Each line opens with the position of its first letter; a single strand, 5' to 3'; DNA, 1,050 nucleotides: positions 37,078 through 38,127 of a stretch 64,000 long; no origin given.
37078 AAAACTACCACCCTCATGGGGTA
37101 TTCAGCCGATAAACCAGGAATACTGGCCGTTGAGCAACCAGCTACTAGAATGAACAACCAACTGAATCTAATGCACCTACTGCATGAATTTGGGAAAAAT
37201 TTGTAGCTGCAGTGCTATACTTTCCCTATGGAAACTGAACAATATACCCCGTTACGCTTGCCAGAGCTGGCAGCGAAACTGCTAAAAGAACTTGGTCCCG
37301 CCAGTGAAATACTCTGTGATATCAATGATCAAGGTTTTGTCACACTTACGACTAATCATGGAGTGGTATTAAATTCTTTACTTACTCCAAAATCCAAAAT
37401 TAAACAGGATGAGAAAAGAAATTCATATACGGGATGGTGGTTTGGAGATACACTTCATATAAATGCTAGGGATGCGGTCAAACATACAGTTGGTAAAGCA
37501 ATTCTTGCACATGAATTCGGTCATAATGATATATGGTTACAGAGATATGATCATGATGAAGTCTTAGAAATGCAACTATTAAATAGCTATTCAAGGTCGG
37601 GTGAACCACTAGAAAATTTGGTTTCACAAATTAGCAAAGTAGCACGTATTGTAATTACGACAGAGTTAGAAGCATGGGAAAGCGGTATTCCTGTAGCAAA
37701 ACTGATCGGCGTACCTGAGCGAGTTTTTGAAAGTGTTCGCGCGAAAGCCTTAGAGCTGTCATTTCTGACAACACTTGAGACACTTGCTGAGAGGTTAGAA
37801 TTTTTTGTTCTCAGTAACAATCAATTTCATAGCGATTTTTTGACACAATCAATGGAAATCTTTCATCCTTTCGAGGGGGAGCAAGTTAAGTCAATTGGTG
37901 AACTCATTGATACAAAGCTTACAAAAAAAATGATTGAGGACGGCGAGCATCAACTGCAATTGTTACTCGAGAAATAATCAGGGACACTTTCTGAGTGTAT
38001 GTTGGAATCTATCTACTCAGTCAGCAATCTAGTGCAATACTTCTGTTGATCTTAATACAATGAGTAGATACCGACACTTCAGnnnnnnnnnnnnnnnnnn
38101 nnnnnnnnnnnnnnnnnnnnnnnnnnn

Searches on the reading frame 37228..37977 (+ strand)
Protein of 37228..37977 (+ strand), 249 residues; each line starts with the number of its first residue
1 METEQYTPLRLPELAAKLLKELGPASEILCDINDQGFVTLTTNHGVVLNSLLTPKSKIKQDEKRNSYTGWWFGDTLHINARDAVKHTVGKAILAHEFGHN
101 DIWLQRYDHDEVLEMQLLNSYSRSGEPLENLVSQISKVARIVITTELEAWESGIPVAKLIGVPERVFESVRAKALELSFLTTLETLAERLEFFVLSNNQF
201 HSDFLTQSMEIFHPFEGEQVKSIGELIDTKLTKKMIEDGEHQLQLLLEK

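Call 3: search_protein_families(library=pfam, proteins=[window:37228-37977:+], max_evalue=1)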
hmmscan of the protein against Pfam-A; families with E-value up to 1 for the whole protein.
window:37228-37977:+ (249 aa): 1 family
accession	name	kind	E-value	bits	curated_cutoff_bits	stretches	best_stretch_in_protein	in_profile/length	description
PF13574.12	Reprolysin_2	-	0.19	12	27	1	66-100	106-136/195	Metallo-peptidase family M12B Reprolysin-like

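Call 4: search_protein_families(library=ncbifam, proteins=[window:37228-37977:+], max_evalue=1)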
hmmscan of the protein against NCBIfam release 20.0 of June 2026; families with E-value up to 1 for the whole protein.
window:37228-37977:+ (249 aa): 0 families

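Call 10: find_homologous_proteins(query=window:37228-37977:+, max_evalue=0.001)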
Query window:37228-37977:+ (249 aa): 1 proteins with E <= 0.001 among 759 candidates.
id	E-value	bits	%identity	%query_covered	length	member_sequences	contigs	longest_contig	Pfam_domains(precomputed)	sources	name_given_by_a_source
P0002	3.6e-160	549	100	100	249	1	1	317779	-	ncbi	-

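Call 11: find_encoding_contigs(protein=P0002, flank=10000, max_places=4)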
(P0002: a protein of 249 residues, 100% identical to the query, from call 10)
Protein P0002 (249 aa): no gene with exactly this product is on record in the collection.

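Call 20: search_protein_families(library=phrogs, proteins=[window:37228-37977:+], max_evalue=1)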
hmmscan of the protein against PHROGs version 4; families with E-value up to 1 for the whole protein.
window:37228-37977:+ (249 aa): 1 family
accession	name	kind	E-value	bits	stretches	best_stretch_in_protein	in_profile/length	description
phrog_13577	-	unknown function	0.03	15.2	1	37-100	33-95/163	-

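Call 21: search_protein_families(library=padloc, proteins=[window:37228-37977:+], max_evalue=1)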
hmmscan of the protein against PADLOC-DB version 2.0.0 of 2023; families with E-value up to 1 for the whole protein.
window:37228-37977:+ (249 aa): 0 families

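Call 22: search_solved_structures(query=window:37228-37977:+, max_evalue=10)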
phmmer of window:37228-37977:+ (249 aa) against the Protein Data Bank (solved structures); distinct sequences matched with E-value up to 10: 0.

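Call 32: predict_structure(protein=window:37228-37977:+)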
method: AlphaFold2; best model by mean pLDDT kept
length: 249 residues; sequences in the alignment: 1
mean_pLDDT: 36.8   pTM: 0.22
mean pLDDT of the five models: 36.8, 36.6, 36.3, 34.4, 33.9
residues with pLDDT >= 90: 0; 70-90: 0; 50-70: 10; < 50: 239
segments of 3 or more residues with pLDDT < 50: 1-12, 22-235, 241-249
pLDDT, mean of each block of 10 residues (from residue 1): 33 51 46 44 42 28 29 31 27 28 26 28 32 36 34 40 43 44 38 35 40 40 42 46 39
secondary structure, 60 per line:
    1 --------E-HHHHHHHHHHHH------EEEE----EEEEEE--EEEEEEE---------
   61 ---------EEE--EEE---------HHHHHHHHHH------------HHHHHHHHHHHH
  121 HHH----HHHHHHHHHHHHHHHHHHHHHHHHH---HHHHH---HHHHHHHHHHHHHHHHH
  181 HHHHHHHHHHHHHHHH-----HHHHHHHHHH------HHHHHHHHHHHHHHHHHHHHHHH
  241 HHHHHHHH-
elements in order: H11-22 E29-32 E37-42 E45-51 E70-72 E75-77 H87-96 H109-123 H128-152 H156-160 H164-196 H202-211 H218-248

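Call 33: search_protein_representatives(protein=window:37228-37977:+)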
Query: 249 residues. Proteins with E-value up to 0.001 (for the whole library): 4; up to 1e-10: 2; up to 1e-30: 1. The best 4 are listed.
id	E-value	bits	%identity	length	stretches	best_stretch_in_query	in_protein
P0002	1.1e-160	548.5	100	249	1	1-249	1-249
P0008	3.9e-14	68.9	30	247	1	8-221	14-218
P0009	5.0e-06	42.4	32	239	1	18-178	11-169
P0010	7.0e-06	41.9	33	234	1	21-178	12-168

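Call 35: find_encoding_contigs(protein=P0008, flank=10000, max_places=6)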
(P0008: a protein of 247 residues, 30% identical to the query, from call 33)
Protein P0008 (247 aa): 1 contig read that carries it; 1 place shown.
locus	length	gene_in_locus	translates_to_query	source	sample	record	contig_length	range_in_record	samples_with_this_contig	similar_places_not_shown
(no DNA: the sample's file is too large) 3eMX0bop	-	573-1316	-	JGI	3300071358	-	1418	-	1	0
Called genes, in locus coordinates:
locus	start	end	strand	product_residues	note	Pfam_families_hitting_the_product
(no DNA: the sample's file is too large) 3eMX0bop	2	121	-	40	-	?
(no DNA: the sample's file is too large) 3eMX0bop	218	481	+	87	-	-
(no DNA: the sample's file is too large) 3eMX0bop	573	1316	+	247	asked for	-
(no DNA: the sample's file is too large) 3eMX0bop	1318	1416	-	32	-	?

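Call 37: find_encoding_contigs(protein=P0009, flank=10000, max_places=6)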
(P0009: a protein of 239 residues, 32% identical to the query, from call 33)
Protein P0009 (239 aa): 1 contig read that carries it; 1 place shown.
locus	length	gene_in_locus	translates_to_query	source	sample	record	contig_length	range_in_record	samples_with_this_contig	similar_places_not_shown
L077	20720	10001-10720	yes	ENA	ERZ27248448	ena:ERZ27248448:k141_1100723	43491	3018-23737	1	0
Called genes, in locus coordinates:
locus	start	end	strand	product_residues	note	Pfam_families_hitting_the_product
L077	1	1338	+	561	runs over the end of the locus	PF05157:MshEN, PF00437:T2SSE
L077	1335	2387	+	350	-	PF00482:T2SSF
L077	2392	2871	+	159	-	-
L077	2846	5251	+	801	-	-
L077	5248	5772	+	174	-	-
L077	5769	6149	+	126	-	-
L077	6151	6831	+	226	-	-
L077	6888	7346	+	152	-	PF07963:N_methyl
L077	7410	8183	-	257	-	PF02673:BacA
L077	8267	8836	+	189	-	-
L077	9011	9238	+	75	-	PF00076:RRM_1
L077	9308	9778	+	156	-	PF04308:RNaseH_like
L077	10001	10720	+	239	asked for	-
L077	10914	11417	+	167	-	PF01613:Flavin_Reduct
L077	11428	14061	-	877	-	PF00912:Transgly, PF00905:Transpeptidase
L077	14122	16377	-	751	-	PF00912:Transgly, PF00905:Transpeptidase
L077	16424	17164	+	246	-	-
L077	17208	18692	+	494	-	PF00171:Aldedh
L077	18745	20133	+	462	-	PF00206:Lyase_1, PF08328:ASL_C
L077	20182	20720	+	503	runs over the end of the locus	PF00709:Adenylsucc_synt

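Call 38: find_encoding_contigs(protein=P0010, flank=10000, max_places=6)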
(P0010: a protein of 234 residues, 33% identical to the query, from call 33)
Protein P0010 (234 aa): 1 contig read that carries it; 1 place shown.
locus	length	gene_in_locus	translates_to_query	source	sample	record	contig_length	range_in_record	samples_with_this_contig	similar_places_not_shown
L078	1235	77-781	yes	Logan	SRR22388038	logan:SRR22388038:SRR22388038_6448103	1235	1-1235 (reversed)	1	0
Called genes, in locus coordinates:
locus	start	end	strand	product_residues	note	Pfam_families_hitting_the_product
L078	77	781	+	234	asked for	-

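Call 39: search_solved_structures(query=A1, max_evalue=10, show_alignments=3)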
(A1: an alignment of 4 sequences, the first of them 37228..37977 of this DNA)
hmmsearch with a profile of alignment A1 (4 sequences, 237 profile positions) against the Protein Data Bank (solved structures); distinct sequences matched with E-value up to 10: 3.
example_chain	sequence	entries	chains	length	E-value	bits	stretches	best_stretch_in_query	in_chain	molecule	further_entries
6wvj_D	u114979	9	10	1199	0.99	11.9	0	16-56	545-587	DNA-directed RNA polymerase subunit beta'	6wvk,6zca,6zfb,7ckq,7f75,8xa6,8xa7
5u87_A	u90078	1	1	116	1.2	11.7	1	169-234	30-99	Preproalbumin PawS1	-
6mea_A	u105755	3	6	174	1.8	11.1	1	24-58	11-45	Replicase polyprotein 1ab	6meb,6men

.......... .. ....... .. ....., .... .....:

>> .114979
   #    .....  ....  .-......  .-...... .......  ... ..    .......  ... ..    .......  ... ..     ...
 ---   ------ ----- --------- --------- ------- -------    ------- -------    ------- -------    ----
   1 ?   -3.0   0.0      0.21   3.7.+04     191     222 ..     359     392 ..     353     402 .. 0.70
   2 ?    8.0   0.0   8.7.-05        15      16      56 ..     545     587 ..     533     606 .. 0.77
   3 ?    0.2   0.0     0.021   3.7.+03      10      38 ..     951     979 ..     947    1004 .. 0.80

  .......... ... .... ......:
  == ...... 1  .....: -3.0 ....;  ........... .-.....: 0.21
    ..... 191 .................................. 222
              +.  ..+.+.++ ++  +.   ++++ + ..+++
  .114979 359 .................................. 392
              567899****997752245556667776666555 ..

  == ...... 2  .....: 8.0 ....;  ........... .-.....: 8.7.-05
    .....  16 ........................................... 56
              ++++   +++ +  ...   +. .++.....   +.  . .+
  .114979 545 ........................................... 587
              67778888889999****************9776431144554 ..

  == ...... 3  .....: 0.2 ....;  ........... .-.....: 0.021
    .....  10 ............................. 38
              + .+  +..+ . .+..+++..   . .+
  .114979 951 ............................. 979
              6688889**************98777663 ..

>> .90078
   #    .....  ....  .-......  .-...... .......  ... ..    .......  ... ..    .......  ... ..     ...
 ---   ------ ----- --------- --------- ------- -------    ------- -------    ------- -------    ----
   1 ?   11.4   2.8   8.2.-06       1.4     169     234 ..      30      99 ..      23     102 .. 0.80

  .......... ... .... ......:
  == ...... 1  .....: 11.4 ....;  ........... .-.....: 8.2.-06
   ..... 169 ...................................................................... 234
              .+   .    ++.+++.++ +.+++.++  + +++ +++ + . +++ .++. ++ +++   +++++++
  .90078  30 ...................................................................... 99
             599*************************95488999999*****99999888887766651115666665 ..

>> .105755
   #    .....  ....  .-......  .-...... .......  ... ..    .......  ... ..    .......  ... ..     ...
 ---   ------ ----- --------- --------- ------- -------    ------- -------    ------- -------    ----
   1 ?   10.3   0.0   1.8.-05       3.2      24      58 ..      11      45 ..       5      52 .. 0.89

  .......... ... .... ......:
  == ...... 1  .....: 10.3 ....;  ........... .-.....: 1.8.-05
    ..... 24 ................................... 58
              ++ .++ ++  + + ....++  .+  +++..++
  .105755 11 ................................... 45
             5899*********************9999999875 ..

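Call 47: find_related_loci(query=A1, collection=viral_contigs, flank=5000)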
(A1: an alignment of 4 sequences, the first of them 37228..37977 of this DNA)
Query A1 (249 aa) in viral_contigs; peptide patterns used: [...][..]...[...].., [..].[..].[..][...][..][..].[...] (x = any residue, [..] = any of these).
600 stretches matched a pattern, but none encodes a relative of the query by tblastn (E <= 1e-3).

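Call 48: predict_structure(alignment_id=A1)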
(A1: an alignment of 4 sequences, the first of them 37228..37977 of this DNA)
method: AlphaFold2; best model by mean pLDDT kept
length: 249 residues; sequences in the alignment: 4
mean_pLDDT: 80.7   pTM: 0.78
mean pLDDT of the five models: 80.7, 76.2, 76.0, 59.6, 48.7
residues with pLDDT >= 90: 82; 70-90: 117; 50-70: 45; < 50: 5
segments of 3 or more residues with pLDDT < 50: 1-5
pLDDT, mean of each block of 10 residues (from residue 1): 53 86 93 96 92 88 72 88 90 91 68 73 72 85 90 94 94 88 81 71 73 81 60 70 67
secondary structure, 60 per line:
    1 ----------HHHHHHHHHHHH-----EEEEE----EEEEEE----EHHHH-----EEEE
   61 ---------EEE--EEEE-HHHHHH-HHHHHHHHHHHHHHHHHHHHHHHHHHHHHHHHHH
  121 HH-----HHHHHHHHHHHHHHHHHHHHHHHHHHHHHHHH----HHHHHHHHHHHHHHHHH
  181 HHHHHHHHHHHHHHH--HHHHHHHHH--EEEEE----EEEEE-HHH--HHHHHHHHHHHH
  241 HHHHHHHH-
elements in order: H11-22 E28-32 E37-42 H48-51 E57-60 E70-72 E75-78 H80-85 H87-122 H128-159 H164-195 H198-206 E209-213 E218-222 H229-248

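Call 55: fold_search(model_id=the predicted structure, library=pdb)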
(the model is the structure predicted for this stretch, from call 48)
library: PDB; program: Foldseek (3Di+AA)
matches with E <= 10: 127; with E <= 0.001: 0
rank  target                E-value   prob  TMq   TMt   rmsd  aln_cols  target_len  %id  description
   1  9oti_M                3.5e-01  0.08  0.14  0.14  20.9       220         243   11  GATOR2 complex bound to arginine sensor CASTOR1 (released 2025-10-01)
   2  8bh1_C                6.6e-01  0.23  0.08  0.14  11.3        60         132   23  Core divisome complex FtsWIQBL from Pseudomonas aeruginosa (released 2023-04-19)
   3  4ev6_E                1.1e+00  0.02  0.12  0.10  28.6       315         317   11  The complete structure of CorA magnesium transporter from Methanocaldococcus jannaschii (released 2012-10-31)
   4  8fin_A                1.2e+00  0.09  0.19  0.24  18.4       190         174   13  Multi-state design of two-state switchable hinge proteins (released 2023-08-16)
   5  4pho_A                1.7e+00  0.04  0.13  0.12  25.9       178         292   15  ClyA CC6/264 ox (2-303) (released 2014-09-24)
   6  7nvo_Z                1.7e+00  0.02  0.14  0.12  19.4       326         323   11  Human TRiC complex in open state with nanobody bound (released 2022-03-02)
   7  9k85_A                1.8e+00  0.06  0.18  0.20  20.4       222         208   14  Cryo-EM structure of designed zinc-induced filament Fiber-n6-Zn1-HEHE-46 (released 2025-10-29)
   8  4pho_C                1.9e+00  0.04  0.13  0.11  25.9       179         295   13  ClyA CC6/264 ox (2-303) (released 2014-09-24)
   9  5k7h_A                2.4e+00  0.06  0.22  0.27  13.7       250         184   11  Crystal structure of AibR in complex with the effector molecule isovaleryl coenzyme A (released 2016-12-21)
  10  5ecf_E                2.6e+00  0.07  0.19  0.28  13.6       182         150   14  Ligand binding domain 1 of Penicillium marneffei MP1 protein complexed with arachidonic acids (released 2016-10-19)
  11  3u3w_A                2.9e+00  0.04  0.15  0.14  19.9       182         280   13  Crystal Structure of Bacillus thuringiensis PlcR in complex with the peptide PapR7 and DNA (released 2013-01-09)
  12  5x94_B                3.2e+00  0.08  0.08  0.09   9.6        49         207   24  Crystal structure of SHP2_SH2-CagA EPIYA_D peptide complex (released 2017-09-13)
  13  9a5q_B                3.4e+00  0.04  0.20  0.15  16.4       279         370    8  Integrative model of TKRA-RECF by crosslinking MS and deep learning (released 2024-09-18)
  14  3b77_B                3.4e+00  0.03  0.13  0.16  13.5       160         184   10  Crystal structure of a ph domain containing bacterial protein (exig_2160) from exiguobacterium sibiricum 255-15 at 2.4 (released 2007-11-13)
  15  9s3d_NA               3.5e+00  0.06  0.10  0.25   9.5        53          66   17  NAC bound human RNC with 58 amino acid ARF1-linker (released 2026-02-18)
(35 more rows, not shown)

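Call 59: search_dna_similar(query=window:37228-37977:+, collection=phages, mode=protein, max_evalue=0.01, max_rows=5)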
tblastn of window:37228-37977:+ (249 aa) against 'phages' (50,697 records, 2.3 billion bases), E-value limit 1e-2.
No match.

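Call 63: search_protein_families(library=pfam, alignment_id=A1, max_evalue=10)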
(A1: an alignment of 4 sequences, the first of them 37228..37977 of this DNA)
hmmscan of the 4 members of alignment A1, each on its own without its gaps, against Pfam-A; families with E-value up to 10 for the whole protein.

A. member 1, window:37228-37977:+ (249 aa): 1 family
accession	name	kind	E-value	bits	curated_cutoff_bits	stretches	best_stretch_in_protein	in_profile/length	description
PF13574.12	Reprolysin_2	-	0.19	12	27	1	66-100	106-136/195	Metallo-peptidase family M12B Reprolysin-like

B. families by the number of members that match (of 4 scanned): 6 families
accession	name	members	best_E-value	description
PF13402.12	Peptidase_M60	1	0.0043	Peptidase M60, enhancin and enhancin-like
PF01435.24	Peptidase_M48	1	0.006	Peptidase family M48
PF10111.15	Glyco_tranf_2_2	1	0.021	Glycosyltransferase like family 2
PF17516.8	ProQ_C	1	0.055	ProQ C-terminal domain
PF01431.27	Peptidase_M13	1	0.059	Peptidase family M13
PF13574.12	Reprolysin_2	1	0.19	Metallo-peptidase family M12B Reprolysin-like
